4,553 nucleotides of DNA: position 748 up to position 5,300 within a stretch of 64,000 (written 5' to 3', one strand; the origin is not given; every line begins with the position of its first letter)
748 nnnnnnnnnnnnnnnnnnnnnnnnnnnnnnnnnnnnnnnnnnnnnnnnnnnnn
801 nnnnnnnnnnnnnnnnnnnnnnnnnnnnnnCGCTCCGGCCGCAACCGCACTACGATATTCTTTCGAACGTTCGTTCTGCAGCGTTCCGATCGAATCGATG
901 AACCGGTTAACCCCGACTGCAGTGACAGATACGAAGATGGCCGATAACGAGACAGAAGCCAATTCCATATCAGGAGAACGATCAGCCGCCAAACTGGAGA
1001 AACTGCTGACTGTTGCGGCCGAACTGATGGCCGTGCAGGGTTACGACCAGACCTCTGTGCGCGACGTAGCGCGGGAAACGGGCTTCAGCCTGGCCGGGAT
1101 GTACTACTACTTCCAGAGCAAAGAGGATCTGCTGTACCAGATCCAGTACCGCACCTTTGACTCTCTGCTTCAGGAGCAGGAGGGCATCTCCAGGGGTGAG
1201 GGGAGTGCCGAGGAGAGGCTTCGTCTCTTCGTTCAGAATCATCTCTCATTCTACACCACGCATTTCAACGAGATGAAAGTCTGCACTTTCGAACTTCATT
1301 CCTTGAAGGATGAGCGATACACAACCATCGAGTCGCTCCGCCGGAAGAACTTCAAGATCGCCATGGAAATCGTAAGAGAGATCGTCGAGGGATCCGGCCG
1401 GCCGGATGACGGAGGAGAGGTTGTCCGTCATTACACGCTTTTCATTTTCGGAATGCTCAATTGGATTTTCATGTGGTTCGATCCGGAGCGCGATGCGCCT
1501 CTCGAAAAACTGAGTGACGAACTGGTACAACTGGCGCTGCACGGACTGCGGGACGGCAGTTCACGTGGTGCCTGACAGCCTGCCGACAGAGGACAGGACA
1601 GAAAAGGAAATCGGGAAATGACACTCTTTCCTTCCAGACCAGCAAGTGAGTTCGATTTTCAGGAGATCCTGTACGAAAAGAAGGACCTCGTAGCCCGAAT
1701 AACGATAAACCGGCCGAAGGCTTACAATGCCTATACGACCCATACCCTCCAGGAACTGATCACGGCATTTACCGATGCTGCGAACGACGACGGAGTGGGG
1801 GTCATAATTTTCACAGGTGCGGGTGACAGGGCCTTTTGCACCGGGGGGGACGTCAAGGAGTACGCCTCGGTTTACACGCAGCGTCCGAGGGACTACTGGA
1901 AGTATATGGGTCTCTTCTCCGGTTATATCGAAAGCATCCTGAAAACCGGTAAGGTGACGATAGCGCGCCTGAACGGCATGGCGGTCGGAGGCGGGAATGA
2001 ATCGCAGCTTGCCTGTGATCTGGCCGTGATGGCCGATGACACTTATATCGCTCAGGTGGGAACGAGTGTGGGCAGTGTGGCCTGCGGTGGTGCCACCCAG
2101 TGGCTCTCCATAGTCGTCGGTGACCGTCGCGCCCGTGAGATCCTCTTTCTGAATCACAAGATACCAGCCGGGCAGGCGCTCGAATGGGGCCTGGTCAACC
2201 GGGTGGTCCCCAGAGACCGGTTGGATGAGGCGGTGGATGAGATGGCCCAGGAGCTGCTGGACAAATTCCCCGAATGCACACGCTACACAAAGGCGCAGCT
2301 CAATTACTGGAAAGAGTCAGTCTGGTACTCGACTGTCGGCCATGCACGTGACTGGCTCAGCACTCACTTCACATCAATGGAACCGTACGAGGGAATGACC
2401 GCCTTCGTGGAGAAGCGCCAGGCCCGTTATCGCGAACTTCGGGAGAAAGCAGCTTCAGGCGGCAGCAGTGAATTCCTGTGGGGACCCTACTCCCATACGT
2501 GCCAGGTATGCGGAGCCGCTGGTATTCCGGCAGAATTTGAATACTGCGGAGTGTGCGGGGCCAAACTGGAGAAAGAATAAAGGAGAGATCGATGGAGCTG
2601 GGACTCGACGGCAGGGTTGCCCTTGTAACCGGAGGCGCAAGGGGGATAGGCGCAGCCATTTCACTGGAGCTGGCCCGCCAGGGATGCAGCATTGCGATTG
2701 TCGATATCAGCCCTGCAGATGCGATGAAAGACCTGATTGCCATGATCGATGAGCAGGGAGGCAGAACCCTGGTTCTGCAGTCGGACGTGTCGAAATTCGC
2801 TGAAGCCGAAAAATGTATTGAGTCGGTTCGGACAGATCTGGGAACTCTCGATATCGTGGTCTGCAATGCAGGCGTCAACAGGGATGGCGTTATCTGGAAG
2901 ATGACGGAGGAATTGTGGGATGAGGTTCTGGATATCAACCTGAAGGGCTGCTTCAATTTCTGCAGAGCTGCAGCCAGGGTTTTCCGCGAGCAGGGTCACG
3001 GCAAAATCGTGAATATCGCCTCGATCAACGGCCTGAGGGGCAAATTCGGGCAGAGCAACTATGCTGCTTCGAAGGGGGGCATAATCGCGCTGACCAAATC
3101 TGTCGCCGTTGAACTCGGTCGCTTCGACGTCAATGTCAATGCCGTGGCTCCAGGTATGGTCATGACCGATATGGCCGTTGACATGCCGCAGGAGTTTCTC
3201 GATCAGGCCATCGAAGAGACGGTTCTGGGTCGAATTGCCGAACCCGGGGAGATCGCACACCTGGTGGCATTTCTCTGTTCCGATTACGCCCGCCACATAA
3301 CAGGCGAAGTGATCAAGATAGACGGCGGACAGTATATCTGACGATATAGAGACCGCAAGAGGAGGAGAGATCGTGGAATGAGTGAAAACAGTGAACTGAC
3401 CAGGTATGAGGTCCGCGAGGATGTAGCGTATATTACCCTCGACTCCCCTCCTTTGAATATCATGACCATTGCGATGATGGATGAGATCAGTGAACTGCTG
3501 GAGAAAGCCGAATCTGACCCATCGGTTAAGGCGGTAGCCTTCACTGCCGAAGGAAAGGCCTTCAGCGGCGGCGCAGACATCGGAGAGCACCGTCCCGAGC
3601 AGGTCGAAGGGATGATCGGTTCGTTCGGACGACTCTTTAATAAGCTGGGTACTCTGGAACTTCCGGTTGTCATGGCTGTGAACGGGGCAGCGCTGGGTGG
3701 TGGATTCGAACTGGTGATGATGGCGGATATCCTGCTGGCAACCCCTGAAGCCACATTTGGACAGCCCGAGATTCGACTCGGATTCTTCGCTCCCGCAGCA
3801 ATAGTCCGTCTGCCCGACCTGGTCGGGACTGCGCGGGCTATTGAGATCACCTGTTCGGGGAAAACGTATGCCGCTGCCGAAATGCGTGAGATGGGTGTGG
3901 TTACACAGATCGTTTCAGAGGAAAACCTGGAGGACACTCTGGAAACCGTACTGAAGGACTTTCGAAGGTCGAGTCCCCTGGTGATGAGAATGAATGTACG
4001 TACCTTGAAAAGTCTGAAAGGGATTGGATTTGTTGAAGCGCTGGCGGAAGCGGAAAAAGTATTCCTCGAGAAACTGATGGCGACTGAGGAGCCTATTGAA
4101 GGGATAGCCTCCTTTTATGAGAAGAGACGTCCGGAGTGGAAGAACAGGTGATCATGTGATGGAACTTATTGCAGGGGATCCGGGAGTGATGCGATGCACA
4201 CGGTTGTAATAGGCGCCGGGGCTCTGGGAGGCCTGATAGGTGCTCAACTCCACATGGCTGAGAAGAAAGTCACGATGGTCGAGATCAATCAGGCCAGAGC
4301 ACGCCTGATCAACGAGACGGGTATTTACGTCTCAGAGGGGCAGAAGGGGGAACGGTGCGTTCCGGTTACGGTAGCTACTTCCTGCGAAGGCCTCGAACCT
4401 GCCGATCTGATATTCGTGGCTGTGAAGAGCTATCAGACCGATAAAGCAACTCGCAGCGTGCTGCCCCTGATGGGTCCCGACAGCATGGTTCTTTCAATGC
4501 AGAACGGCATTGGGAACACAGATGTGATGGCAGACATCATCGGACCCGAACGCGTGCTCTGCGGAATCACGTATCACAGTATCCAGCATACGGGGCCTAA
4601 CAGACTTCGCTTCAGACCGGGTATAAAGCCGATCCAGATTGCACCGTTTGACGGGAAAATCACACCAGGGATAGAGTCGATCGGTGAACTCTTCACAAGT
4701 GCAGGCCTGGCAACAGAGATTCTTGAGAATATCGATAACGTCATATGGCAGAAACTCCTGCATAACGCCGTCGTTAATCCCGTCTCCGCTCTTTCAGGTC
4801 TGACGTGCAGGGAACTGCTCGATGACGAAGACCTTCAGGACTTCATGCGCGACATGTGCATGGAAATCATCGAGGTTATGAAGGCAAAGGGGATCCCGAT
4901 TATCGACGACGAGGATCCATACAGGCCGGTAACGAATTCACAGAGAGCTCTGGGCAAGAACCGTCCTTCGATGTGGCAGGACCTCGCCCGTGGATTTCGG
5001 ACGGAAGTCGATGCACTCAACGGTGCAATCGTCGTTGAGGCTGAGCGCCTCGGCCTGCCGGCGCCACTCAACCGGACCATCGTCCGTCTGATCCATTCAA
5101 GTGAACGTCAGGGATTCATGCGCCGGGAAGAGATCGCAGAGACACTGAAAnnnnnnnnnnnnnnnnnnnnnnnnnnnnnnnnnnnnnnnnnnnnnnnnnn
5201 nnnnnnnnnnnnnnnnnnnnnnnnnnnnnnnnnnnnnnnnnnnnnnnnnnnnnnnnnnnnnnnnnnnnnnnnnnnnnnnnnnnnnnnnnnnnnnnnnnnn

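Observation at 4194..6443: Ketopantoate-reductase-like NAD(P)-binding domain fused to a radical-enzyme catalytic subunit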

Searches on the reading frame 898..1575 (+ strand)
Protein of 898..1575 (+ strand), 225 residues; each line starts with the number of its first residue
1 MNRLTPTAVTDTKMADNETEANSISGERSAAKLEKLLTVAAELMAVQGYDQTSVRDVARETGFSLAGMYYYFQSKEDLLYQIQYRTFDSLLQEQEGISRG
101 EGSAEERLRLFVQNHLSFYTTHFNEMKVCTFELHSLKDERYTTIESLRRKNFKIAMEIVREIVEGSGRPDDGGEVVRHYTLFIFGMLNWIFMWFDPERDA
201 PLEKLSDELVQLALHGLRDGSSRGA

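Call 3: search_protein_families(library=pfam, proteins=[window:898-1575:+], max_evalue=0.01)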
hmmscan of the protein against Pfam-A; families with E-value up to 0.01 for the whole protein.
window:898-1575:+ (225 aa): 3 families
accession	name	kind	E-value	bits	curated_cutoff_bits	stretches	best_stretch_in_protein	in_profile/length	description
PF17932.6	TetR_C_24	-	3.8e-18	66.3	26.4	1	102-217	2-114/114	Tetracyclin repressor-like, C-terminal domain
PF00440.29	TetR_N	-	1.3e-14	54.1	24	1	36-79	1-44/47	Bacterial regulatory proteins, tetR family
PF08359.16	TetR_C_4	-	0.0076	16.8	21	0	98-216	16-133/133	YsiA-like protein, C-terminal region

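Call 4: search_protein_families(library=ncbifam, proteins=[window:898-1575:+], max_evalue=0.01)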
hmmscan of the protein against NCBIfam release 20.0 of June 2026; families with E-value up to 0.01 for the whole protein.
window:898-1575:+ (225 aa): 19 families
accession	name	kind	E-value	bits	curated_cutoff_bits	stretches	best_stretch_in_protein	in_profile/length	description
NF053878.1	FATransRegFadRBac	equivalog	1.1e-15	57.9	200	1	31-218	3-189/190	fatty acid metabolism transcriptional regulator FadR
NF050111.1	TransRegSACE7040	equivalog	9.1e-15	55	250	1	34-190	4-155/186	SACE_7040 family transcriptional regulator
NF037937.1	septum_RefZ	equivalog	8e-13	48.7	180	1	34-124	2-94/195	forespore capture DNA-binding protein RefZ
NF041196.1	ScbR_bind_reg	equivalog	5.3e-10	39.8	150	1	27-98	2-73/191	ScbR family autoregulator-binding transcription factor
TIGR03384.1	betaine_BetI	equivalog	1.9e-08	34.3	201.3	1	33-127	10-104/189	choline-binding transcriptional repressor BetI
TIGR03968.1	mycofact_TetR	equivalog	5.2e-08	32.7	224.9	1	25-91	3-65/190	mycofactocin system transcriptional regulator MftR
NF051852.1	efflux_TF_MtrR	exception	6.4e-07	29.4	280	1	34-171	13-152/205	multidrug efflux system transcriptional repressor MtrR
NF053516.1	TranRepPrsAVib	equivalog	6.4e-07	29.4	300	1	34-92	9-67/208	TetR family transcriptional repressor PsrA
NF001978.0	PRK00767.1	equivalog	3.1e-06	27.1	118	1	35-125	13-102/197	transcriptional regulator BetI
TIGR02366.1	DHAK_reg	equivalog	3.3e-06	27.2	129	1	42-127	14-98/176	dihydroxyacetone kinase transcriptional activator DhaS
NF053731.1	TransRegFasRMycb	equivalog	4.1e-06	26.7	330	1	32-127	12-107/199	HTH-type transcriptional activator FasR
NF007949.0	PRK10668.1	equivalog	1.5e-05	24.6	271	1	34-93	14-72/216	multidrug efflux transporter transcriptional repressor AcrR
NF058643.1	TranRegCurRPseudo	equivalog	3.1e-05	23.7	300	1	35-130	11-107/193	TetR family transcriptional repressor CurR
TIGR03613.1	RutR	equivalog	0.00015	21.7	368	1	30-84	7-61/202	pyrimidine utilization regulatory protein R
NF033703.1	transcr_KstR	equivalog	0.00015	21.4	280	1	35-113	11-89/185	cholesterol catabolism transcriptional regulator KstR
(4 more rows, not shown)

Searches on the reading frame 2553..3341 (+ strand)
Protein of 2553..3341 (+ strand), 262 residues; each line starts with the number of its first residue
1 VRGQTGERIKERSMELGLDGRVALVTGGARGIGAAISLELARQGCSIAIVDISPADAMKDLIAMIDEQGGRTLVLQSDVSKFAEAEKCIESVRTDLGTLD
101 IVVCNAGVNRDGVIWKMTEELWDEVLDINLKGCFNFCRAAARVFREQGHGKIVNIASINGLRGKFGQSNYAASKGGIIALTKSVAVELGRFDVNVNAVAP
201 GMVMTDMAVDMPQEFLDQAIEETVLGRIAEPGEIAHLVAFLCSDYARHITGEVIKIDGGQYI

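Call 3: search_protein_families(library=pfam, proteins=[window:2553-3341:+], max_evalue=0.01)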
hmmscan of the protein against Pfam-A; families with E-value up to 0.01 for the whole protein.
window:2553-3341:+ (262 aa): 4 families
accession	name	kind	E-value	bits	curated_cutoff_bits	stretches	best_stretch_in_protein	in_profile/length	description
PF13561.12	adh_short_C2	-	1.2e-61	208.7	27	1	29-259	3-234/236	Enoyl-(Acyl carrier protein) reductase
PF00106.31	adh_short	-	1.3e-54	185.1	26.6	1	21-211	1-190/195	short chain dehydrogenase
PF08659.16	KR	-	1.9e-19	70.7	22.6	1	23-174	3-153/180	KR domain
PF16465.11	DUF5046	-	0.0089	15.8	25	0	173-219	34-82/264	Domain of unknown function (DUF5046)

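Call 4: search_protein_families(library=ncbifam, proteins=[window:2553-3341:+], max_evalue=0.01)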
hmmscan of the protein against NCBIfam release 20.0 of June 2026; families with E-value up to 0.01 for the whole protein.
window:2553-3341:+ (262 aa): 233 families (the best 25 are shown)
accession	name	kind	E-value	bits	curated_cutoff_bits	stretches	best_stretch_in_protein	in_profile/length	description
TIGR01830.1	3oxo_ACP_reduc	equivalog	6.3e-79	265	297.75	1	23-259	1-237/239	3-oxoacyl-[acyl-carrier-protein] reductase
NF004198.0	PRK05653.1-3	equivalog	1.1e-78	264.1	296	1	18-262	5-248/248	3-oxoacyl-ACP reductase FabG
NF009464.0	PRK12824.1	subfamily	6.8e-73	245.3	269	1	21-262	3-244/245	3-oxoacyl-ACP reductase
TIGR01829.1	AcAcCoA_reduct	subfamily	1.5e-72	244.2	302.1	1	21-262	1-242/242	acetoacetyl-CoA reductase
NF009466.0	PRK12826.1-2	subfamily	8.3e-70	235.1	222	1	21-261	4-245/248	3-oxoacyl-ACP reductase FabG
NF004197.0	PRK05653.1-1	equivalog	1.2e-68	231.4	332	1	14-261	1-247/249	3-oxoacyl-ACP reductase FabG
NF005559.1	PRK07231.1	subfamily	2.9e-66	223.5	215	1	18-261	2-248/249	glucose 1-dehydrogenase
NF004199.0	PRK05653.1-4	equivalog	1.2e-64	218.3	301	1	18-261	3-246/247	3-oxoacyl-ACP reductase FabG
NF053542.1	FlxB_rubin_SDR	equivalog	1.7e-62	211.3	340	1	22-259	2-238/239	flexirubin biosynthesis SDR family reductase FlxB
NF052558.1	MBtsdlDhBudC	equivalog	6.2e-62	209.4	270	1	19-260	2-241/250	meso-2,3-butanediol dehydrogenase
NF009546.0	PRK12935.1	equivalog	4.5e-61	206.5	418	1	18-262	4-247/247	acetoacetyl-CoA reductase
NF004200.0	PRK05653.1-5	equivalog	1.1e-60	205.3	273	1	22-259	4-240/242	3-oxoacyl-ACP reductase FabG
NF004818.0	PRK06172.1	equivalog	1.6e-59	201.3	336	1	16-260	3-250/253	SDR family oxidoreductase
NF004791.0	PRK06138.1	equivalog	2.6e-58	197.3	312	1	18-261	3-250/252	SDR family oxidoreductase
NF006110.0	PRK08261.1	equivalog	1.6e-57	195.4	410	1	11-259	205-449/454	3-oxoacyl-ACP reductase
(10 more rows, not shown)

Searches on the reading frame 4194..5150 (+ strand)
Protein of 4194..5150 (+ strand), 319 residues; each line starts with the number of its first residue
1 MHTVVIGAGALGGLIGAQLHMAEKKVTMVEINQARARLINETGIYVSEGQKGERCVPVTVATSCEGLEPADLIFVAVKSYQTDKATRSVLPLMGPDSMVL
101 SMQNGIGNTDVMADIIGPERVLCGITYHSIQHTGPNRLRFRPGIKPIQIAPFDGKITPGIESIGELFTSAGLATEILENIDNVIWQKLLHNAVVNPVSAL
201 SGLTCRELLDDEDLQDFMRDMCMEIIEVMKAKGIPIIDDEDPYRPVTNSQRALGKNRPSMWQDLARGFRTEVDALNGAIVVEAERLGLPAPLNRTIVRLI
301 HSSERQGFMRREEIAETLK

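Call 12: search_solved_structures(query=window:4194-5150:+, max_evalue=0.00001, show_alignments=3)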
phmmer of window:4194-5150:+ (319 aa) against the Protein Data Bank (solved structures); distinct sequences matched with E-value up to 0.00001: 22.
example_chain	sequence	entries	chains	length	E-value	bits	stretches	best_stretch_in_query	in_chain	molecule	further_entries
3hwr_A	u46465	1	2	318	1.9e-37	132.4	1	2-304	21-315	2-dehydropantoate 2-reductase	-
5hws_A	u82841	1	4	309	3.1e-28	102.2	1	2-310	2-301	2-dehydropantoate 2-reductase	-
5ayv_A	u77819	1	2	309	5.8e-28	101.3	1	2-310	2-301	2-dehydropantoate 2-reductase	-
3ghy_A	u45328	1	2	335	1.9e-26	96.4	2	117-301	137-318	Ketopantoate reductase protein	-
2ew2_A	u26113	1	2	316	2.9e-26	95.7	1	3-304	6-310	2-dehydropantoate 2-reductase, putative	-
3wfi_A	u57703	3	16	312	1.7e-24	89.9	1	3-304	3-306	2-dehydropantoate 2-reductase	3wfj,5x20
8wl1_A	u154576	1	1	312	2.3e-24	89.5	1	3-305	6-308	2-dehydropantoate 2-reductase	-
8wl3_A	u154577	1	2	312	2.4e-24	89.4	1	3-305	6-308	2-dehydropantoate 2-reductase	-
8wl4_A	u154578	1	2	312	2.6e-24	89.3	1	3-305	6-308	2-dehydropantoate 2-reductase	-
3hn2_A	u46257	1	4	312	4.2e-21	78.8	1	4-307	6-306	2-dehydropantoate 2-reductase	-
5zik_A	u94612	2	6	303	5.5e-18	68.5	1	5-306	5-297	Probable 2-dehydropantoate 2-reductase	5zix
6k1r_A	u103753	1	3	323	6.7e-18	68.3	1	5-306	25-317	Probable 2-dehydropantoate 2-reductase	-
3i83_A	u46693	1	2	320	3.7e-17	65.8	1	3-292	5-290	2-dehydropantoate 2-reductase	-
8iwg_A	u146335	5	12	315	1.6e-15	60.5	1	5-292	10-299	2-dehydropantoate 2-reductase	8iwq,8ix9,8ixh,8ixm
1yjq_A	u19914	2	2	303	1.9e-13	53.7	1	63-304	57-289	2-dehydropantoate 2-reductase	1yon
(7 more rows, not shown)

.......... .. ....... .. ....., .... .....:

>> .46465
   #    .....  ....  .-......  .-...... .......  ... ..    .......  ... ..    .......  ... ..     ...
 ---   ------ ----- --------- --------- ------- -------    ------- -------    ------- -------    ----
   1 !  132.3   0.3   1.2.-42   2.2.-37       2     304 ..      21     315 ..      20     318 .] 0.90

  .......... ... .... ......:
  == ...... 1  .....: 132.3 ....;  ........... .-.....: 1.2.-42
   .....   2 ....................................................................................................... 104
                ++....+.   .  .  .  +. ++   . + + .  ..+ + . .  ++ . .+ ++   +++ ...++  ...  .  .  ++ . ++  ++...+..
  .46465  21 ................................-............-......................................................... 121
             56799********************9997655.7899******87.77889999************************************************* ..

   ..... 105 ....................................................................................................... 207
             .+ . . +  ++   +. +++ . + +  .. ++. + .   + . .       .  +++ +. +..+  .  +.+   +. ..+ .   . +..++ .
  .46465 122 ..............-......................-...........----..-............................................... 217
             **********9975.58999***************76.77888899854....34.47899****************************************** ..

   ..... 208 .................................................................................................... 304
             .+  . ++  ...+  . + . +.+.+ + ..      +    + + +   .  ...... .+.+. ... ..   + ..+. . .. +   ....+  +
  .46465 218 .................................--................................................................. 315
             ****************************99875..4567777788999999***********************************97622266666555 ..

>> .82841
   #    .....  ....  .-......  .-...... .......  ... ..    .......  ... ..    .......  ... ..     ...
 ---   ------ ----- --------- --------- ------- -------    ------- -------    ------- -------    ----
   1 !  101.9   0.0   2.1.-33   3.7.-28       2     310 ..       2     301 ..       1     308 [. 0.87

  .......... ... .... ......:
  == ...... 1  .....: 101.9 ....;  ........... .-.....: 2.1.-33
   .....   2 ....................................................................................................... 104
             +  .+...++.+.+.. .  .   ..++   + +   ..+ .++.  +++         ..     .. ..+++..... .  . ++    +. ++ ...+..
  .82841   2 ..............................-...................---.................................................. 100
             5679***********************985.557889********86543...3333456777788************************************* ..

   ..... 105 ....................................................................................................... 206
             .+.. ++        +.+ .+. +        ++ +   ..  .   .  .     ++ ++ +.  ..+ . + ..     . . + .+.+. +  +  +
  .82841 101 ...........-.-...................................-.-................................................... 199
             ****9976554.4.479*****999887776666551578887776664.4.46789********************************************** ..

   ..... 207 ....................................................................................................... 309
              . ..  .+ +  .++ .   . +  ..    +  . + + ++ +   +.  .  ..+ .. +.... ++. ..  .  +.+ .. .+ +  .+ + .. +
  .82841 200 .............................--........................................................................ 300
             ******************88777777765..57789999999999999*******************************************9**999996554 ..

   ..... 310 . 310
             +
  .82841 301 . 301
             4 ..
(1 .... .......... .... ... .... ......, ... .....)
